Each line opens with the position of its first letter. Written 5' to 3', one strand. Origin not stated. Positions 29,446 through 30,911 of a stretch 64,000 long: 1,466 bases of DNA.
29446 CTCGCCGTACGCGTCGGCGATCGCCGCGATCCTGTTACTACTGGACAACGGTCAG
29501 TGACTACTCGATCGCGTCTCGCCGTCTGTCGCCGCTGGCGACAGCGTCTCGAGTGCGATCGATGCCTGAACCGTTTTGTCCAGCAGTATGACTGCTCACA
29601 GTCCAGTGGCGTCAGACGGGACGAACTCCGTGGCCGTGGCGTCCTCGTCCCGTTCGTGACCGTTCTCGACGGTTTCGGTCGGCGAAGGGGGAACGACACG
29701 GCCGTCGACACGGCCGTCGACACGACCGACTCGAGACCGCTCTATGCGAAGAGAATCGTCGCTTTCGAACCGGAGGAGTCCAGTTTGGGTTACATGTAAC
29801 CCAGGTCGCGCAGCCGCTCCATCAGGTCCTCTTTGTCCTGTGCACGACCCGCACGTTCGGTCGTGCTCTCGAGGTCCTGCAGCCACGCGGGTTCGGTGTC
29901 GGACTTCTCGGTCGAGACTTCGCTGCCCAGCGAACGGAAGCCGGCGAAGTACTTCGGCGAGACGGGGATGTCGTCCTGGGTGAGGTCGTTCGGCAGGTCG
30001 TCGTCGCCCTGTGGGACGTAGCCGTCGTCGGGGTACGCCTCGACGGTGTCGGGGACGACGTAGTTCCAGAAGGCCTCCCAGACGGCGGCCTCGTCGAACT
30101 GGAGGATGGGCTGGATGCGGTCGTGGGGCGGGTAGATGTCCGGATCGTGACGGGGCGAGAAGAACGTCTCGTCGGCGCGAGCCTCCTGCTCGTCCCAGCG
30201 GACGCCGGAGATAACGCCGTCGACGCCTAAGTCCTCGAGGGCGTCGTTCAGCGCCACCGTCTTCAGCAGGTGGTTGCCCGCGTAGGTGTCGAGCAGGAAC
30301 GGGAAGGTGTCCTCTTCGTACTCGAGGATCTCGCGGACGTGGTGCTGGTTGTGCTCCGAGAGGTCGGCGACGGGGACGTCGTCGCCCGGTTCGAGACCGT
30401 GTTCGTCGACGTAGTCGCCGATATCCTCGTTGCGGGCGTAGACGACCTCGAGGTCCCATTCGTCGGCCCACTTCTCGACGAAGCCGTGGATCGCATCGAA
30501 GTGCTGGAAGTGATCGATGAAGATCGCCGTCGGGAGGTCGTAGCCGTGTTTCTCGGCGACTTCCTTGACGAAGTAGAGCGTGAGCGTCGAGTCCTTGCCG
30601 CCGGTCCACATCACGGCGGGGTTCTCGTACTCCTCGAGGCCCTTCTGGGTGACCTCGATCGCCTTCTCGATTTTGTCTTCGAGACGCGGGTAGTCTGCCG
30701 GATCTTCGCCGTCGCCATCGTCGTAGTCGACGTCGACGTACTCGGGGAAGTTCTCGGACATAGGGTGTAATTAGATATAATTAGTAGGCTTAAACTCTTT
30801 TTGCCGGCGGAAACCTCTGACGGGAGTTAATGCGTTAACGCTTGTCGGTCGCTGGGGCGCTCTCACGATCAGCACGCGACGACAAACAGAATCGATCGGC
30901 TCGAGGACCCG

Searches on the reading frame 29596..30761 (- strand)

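Call 90: search_protein_families(library=pfam, proteins=[window:29596-30609:-, window:29790-30761:-], max_evalue=0.001)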
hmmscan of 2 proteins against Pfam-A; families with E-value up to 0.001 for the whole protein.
window:29596-30609:- (337 aa): 0 families

window:29790-30761:- (323 aa): 1 family
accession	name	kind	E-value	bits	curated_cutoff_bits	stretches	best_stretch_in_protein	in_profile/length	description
PF01507.26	PAPS_reduct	-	4e-15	56.7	22.5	1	162-230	83-148/175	Phosphoadenosine phosphosulfate reductase domain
